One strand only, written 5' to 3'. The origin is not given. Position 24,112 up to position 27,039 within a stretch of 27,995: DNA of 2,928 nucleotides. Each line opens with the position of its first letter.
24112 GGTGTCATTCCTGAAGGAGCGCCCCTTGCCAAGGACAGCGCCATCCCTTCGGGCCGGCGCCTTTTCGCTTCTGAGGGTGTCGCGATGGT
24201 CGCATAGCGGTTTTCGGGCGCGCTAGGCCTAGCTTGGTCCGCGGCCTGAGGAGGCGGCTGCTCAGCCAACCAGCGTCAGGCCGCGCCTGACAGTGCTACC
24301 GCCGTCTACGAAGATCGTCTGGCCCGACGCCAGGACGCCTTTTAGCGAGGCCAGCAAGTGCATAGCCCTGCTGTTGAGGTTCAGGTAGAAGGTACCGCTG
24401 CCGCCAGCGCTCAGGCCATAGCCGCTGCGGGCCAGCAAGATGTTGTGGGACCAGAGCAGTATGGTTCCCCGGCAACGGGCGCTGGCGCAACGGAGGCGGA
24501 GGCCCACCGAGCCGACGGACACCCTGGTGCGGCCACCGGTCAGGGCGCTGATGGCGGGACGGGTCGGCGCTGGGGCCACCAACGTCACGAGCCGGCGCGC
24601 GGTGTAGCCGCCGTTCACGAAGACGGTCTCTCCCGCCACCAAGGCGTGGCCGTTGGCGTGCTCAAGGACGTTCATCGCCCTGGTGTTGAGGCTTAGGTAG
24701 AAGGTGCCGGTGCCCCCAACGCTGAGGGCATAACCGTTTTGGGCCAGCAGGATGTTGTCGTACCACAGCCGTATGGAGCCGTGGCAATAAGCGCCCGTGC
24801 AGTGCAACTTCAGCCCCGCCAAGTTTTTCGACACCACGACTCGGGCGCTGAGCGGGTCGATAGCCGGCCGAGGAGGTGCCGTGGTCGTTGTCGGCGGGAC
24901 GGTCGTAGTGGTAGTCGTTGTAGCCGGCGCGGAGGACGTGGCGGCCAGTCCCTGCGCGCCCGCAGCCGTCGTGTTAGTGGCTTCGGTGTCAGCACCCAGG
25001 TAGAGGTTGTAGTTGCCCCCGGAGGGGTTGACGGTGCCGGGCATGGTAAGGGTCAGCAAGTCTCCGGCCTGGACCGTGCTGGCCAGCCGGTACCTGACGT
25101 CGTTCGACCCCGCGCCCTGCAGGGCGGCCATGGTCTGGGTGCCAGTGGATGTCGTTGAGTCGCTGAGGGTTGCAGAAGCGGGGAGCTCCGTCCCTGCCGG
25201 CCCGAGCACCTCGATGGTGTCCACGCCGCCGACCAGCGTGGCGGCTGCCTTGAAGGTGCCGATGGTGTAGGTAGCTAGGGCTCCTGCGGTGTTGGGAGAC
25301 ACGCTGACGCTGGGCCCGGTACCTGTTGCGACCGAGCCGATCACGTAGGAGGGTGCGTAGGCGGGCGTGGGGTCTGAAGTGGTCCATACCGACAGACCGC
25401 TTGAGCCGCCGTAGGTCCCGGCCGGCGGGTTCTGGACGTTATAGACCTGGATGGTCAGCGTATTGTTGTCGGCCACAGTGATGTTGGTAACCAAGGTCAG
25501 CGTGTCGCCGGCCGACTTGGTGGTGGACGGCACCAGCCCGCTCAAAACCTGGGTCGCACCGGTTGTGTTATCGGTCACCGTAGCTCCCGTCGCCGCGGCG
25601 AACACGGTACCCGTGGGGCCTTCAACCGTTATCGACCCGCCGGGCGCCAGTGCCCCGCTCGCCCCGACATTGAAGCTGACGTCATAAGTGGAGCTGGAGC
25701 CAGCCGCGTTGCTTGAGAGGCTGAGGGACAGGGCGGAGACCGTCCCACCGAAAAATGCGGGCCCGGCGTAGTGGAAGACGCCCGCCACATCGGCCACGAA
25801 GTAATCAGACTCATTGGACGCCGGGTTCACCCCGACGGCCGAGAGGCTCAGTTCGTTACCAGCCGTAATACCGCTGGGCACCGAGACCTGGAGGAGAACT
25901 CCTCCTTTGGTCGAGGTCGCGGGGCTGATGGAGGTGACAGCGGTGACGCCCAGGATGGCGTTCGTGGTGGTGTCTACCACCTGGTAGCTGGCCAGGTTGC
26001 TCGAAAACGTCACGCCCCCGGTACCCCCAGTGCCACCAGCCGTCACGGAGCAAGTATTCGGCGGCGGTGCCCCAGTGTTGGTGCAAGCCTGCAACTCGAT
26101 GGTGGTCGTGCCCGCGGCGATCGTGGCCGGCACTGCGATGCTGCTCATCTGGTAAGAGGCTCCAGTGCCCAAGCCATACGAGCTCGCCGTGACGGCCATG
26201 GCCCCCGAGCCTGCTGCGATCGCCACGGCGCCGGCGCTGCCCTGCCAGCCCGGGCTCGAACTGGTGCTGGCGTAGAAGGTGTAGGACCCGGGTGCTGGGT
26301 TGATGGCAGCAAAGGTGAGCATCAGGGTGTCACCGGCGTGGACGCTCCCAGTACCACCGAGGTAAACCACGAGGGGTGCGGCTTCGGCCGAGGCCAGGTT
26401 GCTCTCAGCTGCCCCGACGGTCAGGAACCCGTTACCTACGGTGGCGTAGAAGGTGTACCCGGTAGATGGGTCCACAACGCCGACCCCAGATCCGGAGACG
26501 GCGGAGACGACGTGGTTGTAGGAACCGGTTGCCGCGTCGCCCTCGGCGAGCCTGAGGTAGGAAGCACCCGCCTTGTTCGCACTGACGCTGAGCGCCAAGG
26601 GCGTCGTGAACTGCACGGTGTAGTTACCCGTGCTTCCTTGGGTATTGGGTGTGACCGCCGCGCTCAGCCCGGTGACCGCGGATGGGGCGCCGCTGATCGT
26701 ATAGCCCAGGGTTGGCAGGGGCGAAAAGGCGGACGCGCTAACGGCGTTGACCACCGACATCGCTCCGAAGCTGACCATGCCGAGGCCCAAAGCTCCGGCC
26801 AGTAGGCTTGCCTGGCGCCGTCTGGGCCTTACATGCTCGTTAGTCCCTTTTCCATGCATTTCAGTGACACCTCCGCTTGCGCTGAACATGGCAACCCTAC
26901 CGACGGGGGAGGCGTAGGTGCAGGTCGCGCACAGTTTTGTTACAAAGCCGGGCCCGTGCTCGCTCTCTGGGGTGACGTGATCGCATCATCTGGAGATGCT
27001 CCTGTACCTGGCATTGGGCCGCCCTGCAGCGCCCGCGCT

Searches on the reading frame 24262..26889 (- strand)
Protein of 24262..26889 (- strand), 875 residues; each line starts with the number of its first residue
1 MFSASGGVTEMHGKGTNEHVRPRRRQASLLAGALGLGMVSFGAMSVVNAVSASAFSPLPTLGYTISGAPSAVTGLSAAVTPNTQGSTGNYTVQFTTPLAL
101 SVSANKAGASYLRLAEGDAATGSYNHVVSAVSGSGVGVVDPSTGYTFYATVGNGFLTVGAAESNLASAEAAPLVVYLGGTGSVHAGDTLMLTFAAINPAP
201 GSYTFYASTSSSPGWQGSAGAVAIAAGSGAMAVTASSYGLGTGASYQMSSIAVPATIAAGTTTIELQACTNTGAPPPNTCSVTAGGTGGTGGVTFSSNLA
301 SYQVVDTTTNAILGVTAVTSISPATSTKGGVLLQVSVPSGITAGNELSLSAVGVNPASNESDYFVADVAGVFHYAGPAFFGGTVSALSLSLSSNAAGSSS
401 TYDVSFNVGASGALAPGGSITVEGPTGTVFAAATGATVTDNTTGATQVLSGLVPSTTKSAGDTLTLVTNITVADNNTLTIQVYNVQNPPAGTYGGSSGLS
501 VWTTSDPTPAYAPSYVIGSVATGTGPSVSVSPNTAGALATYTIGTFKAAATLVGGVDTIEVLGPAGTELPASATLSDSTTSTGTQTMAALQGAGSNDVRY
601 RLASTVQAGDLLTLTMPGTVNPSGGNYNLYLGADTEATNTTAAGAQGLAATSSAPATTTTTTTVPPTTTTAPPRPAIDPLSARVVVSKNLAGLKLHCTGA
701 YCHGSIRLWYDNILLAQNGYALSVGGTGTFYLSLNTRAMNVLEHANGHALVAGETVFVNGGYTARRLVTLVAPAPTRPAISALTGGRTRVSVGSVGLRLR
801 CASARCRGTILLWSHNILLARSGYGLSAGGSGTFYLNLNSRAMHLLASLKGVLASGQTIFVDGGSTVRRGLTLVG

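Call 8: search_protein_families(library=pfam, proteins=[window:24262-26889:-], max_evalue=0.001)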
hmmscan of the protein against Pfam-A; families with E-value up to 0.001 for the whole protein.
window:24262-26889:- (875 aa): 1 family
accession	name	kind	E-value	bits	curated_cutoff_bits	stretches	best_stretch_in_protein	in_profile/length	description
PF10989.13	DUF2808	-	3.9e-05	24.1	25.3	0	417-493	41-121/146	Protein of unknown function (DUF2808)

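Call 16: search_protein_families(library=ncbifam, proteins=[window:24262-26889:-], max_evalue=0.001)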
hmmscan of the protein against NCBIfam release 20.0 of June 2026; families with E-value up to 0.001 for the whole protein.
window:24262-26889:- (875 aa): 0 families
